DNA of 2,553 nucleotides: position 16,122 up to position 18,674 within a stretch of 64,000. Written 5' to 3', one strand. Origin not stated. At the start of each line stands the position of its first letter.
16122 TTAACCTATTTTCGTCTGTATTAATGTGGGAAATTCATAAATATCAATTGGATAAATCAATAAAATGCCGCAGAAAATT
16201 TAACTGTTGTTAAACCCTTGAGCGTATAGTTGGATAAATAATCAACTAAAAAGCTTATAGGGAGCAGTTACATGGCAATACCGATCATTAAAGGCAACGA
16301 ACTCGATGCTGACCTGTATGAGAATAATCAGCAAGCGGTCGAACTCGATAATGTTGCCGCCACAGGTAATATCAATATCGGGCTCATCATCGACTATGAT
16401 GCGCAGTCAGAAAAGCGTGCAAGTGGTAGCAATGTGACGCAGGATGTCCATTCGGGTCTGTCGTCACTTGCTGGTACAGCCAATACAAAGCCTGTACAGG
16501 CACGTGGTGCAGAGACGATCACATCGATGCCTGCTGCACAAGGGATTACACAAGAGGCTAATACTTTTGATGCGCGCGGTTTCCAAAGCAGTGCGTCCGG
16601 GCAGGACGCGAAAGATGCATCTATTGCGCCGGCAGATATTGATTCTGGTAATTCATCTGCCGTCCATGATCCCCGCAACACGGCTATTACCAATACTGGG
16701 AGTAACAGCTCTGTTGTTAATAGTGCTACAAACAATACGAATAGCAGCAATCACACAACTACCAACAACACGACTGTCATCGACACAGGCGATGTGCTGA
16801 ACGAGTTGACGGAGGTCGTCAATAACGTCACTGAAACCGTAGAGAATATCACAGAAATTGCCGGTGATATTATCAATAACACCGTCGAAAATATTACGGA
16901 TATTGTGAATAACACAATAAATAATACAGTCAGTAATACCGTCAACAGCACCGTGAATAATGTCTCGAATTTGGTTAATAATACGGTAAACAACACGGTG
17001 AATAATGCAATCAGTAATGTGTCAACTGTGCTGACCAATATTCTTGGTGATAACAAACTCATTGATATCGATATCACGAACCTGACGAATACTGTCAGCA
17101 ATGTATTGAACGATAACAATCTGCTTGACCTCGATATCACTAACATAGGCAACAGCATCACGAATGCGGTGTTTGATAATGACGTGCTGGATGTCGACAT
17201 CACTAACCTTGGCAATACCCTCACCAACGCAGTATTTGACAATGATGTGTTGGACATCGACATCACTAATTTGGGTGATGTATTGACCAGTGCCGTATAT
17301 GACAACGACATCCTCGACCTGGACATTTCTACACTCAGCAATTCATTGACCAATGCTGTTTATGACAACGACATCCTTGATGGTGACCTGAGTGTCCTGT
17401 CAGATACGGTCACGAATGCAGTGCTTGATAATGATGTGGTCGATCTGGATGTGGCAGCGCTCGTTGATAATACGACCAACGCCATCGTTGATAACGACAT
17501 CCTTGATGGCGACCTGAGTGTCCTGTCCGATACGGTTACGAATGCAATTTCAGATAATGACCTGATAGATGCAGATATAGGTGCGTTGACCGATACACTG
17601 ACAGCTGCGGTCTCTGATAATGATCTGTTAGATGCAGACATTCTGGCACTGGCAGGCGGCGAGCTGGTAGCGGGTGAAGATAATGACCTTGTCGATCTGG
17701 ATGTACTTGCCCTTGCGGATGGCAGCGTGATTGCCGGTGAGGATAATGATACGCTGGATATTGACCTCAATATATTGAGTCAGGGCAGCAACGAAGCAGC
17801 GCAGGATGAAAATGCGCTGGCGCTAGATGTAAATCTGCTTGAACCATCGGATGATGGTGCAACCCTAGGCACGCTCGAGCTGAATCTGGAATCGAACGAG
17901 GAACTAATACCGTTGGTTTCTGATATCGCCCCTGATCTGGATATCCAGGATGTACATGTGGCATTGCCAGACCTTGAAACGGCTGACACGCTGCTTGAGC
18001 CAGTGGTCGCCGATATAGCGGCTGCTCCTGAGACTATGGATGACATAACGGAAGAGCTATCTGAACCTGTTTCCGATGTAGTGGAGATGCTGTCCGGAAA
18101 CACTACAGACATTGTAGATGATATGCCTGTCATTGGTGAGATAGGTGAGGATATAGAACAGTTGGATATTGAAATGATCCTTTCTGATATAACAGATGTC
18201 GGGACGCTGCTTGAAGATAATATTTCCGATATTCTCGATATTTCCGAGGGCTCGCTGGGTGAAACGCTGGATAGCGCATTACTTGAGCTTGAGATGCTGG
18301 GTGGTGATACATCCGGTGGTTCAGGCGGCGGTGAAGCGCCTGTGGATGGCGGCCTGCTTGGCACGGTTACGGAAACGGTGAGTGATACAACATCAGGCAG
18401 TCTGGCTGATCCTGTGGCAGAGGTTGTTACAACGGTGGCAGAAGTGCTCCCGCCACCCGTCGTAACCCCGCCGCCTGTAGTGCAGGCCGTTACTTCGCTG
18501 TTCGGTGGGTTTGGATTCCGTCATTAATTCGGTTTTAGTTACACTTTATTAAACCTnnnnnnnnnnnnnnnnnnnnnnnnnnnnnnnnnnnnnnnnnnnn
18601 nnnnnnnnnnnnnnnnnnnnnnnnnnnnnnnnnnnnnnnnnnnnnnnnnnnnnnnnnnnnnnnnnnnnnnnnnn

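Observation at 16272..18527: Extremely acidic 751-aa protein with 13 tandem 21-residue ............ repeats, a possible new class of T1SS passenger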

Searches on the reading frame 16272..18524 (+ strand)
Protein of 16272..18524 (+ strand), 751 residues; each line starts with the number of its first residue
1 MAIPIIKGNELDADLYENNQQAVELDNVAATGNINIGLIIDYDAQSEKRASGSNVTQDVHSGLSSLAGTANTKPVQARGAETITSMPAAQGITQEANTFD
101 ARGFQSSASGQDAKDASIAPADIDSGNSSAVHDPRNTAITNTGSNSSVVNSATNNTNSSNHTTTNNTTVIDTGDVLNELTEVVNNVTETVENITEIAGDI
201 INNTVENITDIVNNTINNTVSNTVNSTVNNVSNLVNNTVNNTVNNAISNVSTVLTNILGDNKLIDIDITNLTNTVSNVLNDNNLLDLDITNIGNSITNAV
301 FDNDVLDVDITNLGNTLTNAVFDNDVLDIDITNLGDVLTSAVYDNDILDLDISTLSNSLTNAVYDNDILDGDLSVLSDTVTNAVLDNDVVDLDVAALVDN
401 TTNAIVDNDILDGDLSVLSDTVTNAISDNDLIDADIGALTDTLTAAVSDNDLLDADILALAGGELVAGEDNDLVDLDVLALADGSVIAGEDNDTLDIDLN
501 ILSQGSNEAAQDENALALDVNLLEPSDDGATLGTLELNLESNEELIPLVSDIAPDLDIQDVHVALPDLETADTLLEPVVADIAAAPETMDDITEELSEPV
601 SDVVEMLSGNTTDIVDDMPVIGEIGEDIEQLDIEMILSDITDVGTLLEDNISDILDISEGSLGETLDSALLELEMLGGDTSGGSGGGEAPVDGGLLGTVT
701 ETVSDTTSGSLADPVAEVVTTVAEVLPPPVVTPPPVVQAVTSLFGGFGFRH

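Call 5: search_protein_families(library=pfam, proteins=[window:16272-18524:+], max_evalue=0.01)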
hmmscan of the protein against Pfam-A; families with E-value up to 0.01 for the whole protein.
window:16272-18524:+ (751 aa): 0 families

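Call 6: search_protein_families(library=ncbifam, proteins=[window:16272-18524:+], max_evalue=0.01)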
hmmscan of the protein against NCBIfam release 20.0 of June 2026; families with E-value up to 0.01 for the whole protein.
window:16272-18524:+ (751 aa): 0 families

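Call 7: find_homologous_proteins(query=window:16272-18524:+, max_evalue=0.001)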
Query window:16272-18524:+ (751 aa): 1 proteins with E <= 0.001 among 8000 candidates.
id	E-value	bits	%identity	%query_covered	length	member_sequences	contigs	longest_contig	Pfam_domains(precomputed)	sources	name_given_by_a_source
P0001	5.1e-5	40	26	30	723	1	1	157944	-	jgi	-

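Call 11: find_encoding_contigs(protein=P0001, flank=10000, max_places=3)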
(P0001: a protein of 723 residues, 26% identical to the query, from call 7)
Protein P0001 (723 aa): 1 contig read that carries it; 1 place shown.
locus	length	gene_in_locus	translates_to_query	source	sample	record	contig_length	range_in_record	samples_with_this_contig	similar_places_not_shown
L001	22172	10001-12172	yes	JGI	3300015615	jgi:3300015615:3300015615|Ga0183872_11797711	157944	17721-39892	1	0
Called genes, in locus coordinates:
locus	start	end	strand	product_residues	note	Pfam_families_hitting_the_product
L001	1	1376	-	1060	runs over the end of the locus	PF00873:ACR_tran, PF03176:MMPL, PF02355:SecD_SecF_C (weak)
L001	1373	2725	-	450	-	PF25917:BSH_RND, PF25973:BSH_CzcB, PF25944:Beta-barrel_RND, PF25954:Beta-barrel_RND_2 (weak), PF25967:RND-MFP_C, PF25989:YknX_C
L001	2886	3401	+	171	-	PF01047:MarR, PF12802:MarR_2, PF13412:HTH_24 (weak), PF13463:HTH_27 (weak), PF13601:HTH_34 (weak)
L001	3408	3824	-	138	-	PF00072:Response_reg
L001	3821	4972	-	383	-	PF00072:Response_reg, PF00512:HisKA, PF02518:HATPase_c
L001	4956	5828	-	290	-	PF03705:CheR_N, PF01739:CheR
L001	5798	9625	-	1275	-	PF21623:HK_sensor_dom_bact, PF00672:HAMP (weak), PF01590:GAF (weak), PF13185:GAF_2, PF00512:HisKA, PF02518:HATPase_c, PF00072:Response_reg, PF00072:Response_reg, +2 more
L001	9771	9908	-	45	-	-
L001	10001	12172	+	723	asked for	-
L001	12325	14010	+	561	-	PF00664:ABC_membrane, PF00005:ABC_tran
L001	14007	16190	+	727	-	PF00664:ABC_membrane, PF00005:ABC_tran, PF02463:SMC_N (faint)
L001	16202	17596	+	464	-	PF25919:BSH_CusB (faint), PF25994:HH_AprE, PF26002:Beta-barrel_AprE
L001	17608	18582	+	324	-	PF00072:Response_reg, PF13581:HATPase_c_2 (faint)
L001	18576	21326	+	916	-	PF00512:HisKA, PF02518:HATPase_c, PF00072:Response_reg, PF01627:Hpt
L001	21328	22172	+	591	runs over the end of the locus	-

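Call 20: search_solved_structures(query=window:16272-18524:+, max_evalue=1)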
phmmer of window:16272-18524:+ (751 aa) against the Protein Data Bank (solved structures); distinct sequences matched with E-value up to 1: 2.
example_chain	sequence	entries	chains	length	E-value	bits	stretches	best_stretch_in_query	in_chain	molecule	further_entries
6ppi_A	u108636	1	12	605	0.17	13.7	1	137-250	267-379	Portal protein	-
4pib_A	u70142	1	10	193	0.83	11.5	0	148-203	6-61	inclusion body protein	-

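Call 23: search_protein_representatives(protein=window:16272-18524:+)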
Query: 751 residues. Proteins with E-value up to 0.001 (for the whole library): 42; up to 1e-10: 5; up to 1e-30: 1. The best 42 are listed.
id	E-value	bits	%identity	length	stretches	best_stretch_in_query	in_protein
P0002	1.2e-52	196.1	36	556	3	388-588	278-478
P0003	1.5e-28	116.4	35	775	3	10-299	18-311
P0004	2.7e-24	102.3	33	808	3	273-503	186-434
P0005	8.9e-22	94.0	36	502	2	429-581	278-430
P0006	2.0e-12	63.2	28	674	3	178-482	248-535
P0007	1.2e-10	57.3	44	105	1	8-73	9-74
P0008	3.8e-10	55.6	30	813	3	10-290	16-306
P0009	4.3e-10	55.4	31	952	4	246-487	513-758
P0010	9.8e-10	54.2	31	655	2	7-612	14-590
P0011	1.6e-09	53.5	38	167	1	8-172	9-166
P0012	3.3e-09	52.5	28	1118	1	230-498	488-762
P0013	4.5e-09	52.1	23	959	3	246-413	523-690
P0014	2.0e-08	49.9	33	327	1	9-286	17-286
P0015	8.8e-08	47.8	29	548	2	10-292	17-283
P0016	1.6e-07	46.9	31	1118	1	260-420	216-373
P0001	1.6e-05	40.3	35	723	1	9-286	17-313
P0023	3.6e-05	39.2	46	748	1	8-61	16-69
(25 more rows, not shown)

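Call 31: predict_structure(protein=window:16272-18524:+)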
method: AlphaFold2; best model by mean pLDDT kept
length: 751 residues; sequences in the alignment: 1
mean_pLDDT: 45.0   pTM: 0.29
mean pLDDT of the five models: 45.0, 44.3, 40.8, 38.6, 36.0
residues with pLDDT >= 90: 0; 70-90: 8; 50-70: 232; < 50: 511
segments of 3 or more residues with pLDDT < 50: 1-172, 220-222, 235-237, 243-264, 269-282, 356-358, 377-379, 395-405, 419-425, 440-446, 500-532, 534-590, 606-644, 646-658, 662-751
pLDDT, mean of each block of 10 residues (from residue 1): 33 36 36 35 35 41 38 30 29 29 30 34 34 34 31 31 41 58 69 65 59 52 49 49 43 38 45 40 54 53 63 56 65 54 64 53 60 49 56 47 51 52 48 56 48 60 55 61 55 55 37 42 44 47 43 41 40 42 40 49 47 40 38 41 45 44 42 38 35 35 36 38 36 41 36 29
secondary structure, 60 per line:
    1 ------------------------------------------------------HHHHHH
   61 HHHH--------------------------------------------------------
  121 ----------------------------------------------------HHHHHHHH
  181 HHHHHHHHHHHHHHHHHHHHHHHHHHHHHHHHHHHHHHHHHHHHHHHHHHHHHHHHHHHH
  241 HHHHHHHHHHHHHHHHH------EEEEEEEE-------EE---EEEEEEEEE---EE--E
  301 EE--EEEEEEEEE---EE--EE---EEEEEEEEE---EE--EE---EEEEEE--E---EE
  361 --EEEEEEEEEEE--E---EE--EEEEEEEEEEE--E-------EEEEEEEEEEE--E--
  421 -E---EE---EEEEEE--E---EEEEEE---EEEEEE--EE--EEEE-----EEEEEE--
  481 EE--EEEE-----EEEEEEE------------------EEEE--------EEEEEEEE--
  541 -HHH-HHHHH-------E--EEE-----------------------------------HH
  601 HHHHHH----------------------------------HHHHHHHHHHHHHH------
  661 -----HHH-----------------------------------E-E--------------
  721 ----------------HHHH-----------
elements in order (helices of 4 or more, strands of 3 or more residues): H55-64 H173-257 E264-271 E284-292 E300-302 E305-313 E326-334 E347-352 E363-373 E384-394 E405-415 E431-436 E443-448 E452-457 E464-467 E473-478 E485-488 E494-500 E519-522 E531-538 H546-550 E561-563 H599-606 H641-654 H737-740

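Call 44: predict_structure(alignment_id=A2)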
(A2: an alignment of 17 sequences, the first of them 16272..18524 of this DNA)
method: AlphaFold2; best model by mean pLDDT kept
length: 751 residues; sequences in the alignment: 17
mean_pLDDT: 54.3   pTM: 0.33
mean pLDDT of the five models: 54.3, 49.8, 49.8, 49.0, 45.7
residues with pLDDT >= 90: 0; 70-90: 100; 50-70: 375; < 50: 276
segments of 3 or more residues with pLDDT < 50: 1-16, 54-189, 259-271, 276-282, 437-442, 573-576, 677-687, 689-726, 730-751
pLDDT, mean of each block of 10 residues (from residue 1): 37 47 58 61 66 49 43 35 35 33 33 32 32 34 34 34 34 41 42 53 71 69 72 70 67 57 46 47 59 57 70 60 71 62 66 63 69 62 67 59 62 58 54 51 50 56 55 66 53 71 55 70 70 69 66 61 62 51 52 56 63 56 52 69 78 73 62 52 44 39 37 38 43 43 40 31
secondary structure, 60 per line:
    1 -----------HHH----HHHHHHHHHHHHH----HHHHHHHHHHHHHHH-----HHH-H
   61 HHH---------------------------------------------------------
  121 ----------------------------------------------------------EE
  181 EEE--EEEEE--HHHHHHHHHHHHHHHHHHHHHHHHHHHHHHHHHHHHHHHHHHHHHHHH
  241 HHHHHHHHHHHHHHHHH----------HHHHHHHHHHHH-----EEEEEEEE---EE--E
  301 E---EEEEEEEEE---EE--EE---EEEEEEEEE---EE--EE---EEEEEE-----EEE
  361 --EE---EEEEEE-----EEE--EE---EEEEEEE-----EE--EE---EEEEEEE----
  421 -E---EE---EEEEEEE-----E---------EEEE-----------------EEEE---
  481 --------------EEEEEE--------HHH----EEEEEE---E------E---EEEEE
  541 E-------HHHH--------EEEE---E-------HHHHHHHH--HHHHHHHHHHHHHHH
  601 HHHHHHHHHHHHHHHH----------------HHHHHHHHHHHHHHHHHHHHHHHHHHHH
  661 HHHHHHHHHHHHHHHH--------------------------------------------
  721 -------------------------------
elements in order (helices of 4 or more, strands of 3 or more residues): H19-31 H36-50 H60-63 E179-183 E186-190 H193-257 H268-279 E285-292 E305-313 E326-334 E347-352 E358-360 E368-373 E379-381 E389-395 E410-416 E431-437 E453-456 E474-477 E495-500 E516-521 E536-541 H549-552 E561-564 H576-583 H586-616 H633-676

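Call 47: fold_search(model_id=the predicted structure, library=pdb)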
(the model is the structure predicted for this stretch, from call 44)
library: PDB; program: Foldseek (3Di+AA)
matches with E <= 10: 40; with E <= 0.001: 0
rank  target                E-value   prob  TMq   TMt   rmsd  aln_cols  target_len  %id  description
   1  6ge9                  4.7e-01  0.08  0.10  0.13  12.5       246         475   10  Structure of Mycobacterium tuberculosis GlmU bound to Glc-1P and Ac-CoA (released 2018-05-02)
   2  2oi6_B                5.3e-01  0.06  0.08  0.11  13.4       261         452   13  E. coli GlmU- Complex with UDP-GlcNAc, CoA and GlcN-1-PO4 (released 2007-06-19)
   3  6ssh                  1.6e+00  0.21  0.06  0.19   7.0        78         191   12  Structure of the TSC2 GAP domain (released 2020-05-27)
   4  7qpk_B                1.6e+00  0.04  0.12  0.18  13.5       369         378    9  Structure of the A-region of Awp14 from Candida glabrata (released 2023-01-18)
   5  7muq_AM               2.7e+00  0.08  0.12  0.31  10.9       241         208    8  Reconstruction of the Legionella pneumophila Dot/Icm T4SS 3DVA Map 1 (released 2021-10-06)
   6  7dl2_B                3.8e+00  0.13  0.06  0.05   5.4        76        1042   16  Cryo-EM structure of human TSC complex (released 2020-12-16)
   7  5wxl_C                4.0e+00  0.08  0.05  0.13   9.9        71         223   11  Crystal structure of the Rrs1 and Rpf2 complex (released 2017-01-25)
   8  21ak_A                4.2e+00  0.04  0.08  0.15  14.6       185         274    9  Cryo-EM structure of the E. coli ArnA hexamer (released 2026-03-25)
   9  1ubf                  4.2e+00  0.03  0.06  0.12  11.4       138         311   15  MsREcA-ATPgS complex (released 2003-07-22)
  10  3st8                  4.2e+00  0.02  0.08  0.11  13.0       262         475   10  Crystal structure of GlmU from Mycobacterium tuberculosis in complex with COENZYME A, GLUCOSAMINE 1-PHOSPHATE and URIDIN (released 2012-08-08)
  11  6hb0_B                5.2e+00  0.02  0.07  0.13  20.9       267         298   10  Crystal structure of MSMEG_1712 from Mycobacterium smegmatis (released 2019-05-01)
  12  1g19                  5.2e+00  0.02  0.06  0.10  11.7       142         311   16  STRUCTURE OF RECA PROTEIN (released 2000-12-11)
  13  5o4h_C                5.5e+00  0.08  0.06  0.15   9.2       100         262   10  HcgC from Methanococcus maripaludis cocrystallized with SAM and pyridinol (released 2017-07-19)
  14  5o4j_D                6.0e+00  0.05  0.06  0.15  10.0       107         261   10  HcgC from Methanococcus maripaludis cocrystallized with SAH and pyridinol (released 2017-07-19)
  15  2zr7                  6.0e+00  0.02  0.06  0.12  11.1       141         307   13  Msreca native form II' (released 2008-12-09)
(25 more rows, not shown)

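Call 48: search_protein_families(library=pfam, proteins=[P0004, P0003], max_evalue=10)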
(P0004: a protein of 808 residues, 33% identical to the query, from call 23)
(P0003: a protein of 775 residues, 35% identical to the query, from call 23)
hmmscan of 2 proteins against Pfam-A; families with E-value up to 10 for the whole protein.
P0004 (808 aa): 1 family
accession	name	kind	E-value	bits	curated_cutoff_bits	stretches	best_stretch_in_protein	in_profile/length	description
PF01391.23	Collagen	-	0.017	15.3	27.2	1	176-201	31-56/60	Collagen triple helix repeat (20 copies)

P0003 (775 aa): 2 families
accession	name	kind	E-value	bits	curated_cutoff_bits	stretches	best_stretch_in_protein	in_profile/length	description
PF04513.17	Baculo_PEP_C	-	0.012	16.1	38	1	222-353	3-128/140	Baculovirus polyhedron envelope protein, PEP, C terminus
PF15378.11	DUF4605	-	0.14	12.4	27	1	456-476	9-29/59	Domain of unknown function (DUF4605)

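Call 61: list_cluster_members(proteins=[window:16272-18524:+, P0002, P0003, P0004, P0005, P0006, P0008, P0010, P0023, P0015])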
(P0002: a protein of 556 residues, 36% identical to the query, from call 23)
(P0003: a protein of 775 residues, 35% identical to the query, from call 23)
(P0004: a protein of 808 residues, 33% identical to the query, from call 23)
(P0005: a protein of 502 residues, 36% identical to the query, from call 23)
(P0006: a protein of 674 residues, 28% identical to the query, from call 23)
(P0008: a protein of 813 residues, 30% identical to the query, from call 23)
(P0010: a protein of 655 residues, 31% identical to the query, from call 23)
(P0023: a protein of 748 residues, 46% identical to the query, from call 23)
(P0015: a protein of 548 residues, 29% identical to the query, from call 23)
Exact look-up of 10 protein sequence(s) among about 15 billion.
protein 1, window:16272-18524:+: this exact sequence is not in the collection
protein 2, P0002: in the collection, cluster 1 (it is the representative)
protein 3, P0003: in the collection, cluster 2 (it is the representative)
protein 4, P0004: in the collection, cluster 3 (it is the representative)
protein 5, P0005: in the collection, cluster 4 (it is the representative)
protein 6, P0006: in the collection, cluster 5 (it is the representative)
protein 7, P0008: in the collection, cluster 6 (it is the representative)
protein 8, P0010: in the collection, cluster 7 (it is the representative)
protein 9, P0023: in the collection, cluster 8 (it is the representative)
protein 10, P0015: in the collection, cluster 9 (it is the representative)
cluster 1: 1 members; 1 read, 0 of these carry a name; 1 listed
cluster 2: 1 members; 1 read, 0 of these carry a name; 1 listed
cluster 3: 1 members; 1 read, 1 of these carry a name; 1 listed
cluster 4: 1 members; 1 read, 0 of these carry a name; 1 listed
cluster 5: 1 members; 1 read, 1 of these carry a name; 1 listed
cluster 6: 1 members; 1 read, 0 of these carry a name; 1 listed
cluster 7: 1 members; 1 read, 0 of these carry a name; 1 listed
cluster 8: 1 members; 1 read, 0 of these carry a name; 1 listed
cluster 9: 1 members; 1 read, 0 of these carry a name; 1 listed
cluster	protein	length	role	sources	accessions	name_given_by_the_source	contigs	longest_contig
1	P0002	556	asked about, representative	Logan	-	-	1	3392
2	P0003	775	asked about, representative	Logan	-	-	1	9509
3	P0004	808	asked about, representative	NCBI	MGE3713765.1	MAG: hypothetical protein AB7F82_04455 [Alphaproteobacteria bacterium]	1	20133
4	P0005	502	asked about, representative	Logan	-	-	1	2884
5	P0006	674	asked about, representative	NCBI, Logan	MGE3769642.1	MAG: hypothetical protein AB7G06_01685 [Bdellovibrionales bacterium]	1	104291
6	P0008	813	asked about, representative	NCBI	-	-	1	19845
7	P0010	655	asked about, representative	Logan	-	-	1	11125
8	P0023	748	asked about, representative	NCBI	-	-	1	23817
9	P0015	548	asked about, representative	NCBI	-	-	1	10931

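Call 62: find_encoding_contigs(protein=P0004, flank=10000, max_places=2)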
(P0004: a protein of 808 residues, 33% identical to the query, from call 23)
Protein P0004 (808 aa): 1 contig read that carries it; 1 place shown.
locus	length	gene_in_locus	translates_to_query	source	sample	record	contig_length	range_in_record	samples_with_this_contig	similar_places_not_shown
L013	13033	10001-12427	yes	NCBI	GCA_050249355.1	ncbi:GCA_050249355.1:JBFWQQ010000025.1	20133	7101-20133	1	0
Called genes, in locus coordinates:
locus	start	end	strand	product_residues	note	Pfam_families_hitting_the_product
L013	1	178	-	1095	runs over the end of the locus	-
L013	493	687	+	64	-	PF04325:DUF465 (weak)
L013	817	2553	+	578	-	PF00664:ABC_membrane, PF00005:ABC_tran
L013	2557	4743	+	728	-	PF00664:ABC_membrane, PF00005:ABC_tran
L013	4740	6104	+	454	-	PF25917:BSH_RND (faint), PF25973:BSH_CzcB (weak), PF25994:HH_AprE, PF26002:Beta-barrel_AprE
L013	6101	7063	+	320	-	PF00072:Response_reg, PF13581:HATPase_c_2 (weak)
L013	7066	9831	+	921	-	PF13675:PilJ, PF23198:PDE8A_N (faint), PF00512:HisKA, PF02518:HATPase_c, PF00072:Response_reg, PF01627:Hpt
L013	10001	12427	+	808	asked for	-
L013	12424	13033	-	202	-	PF02321:OEP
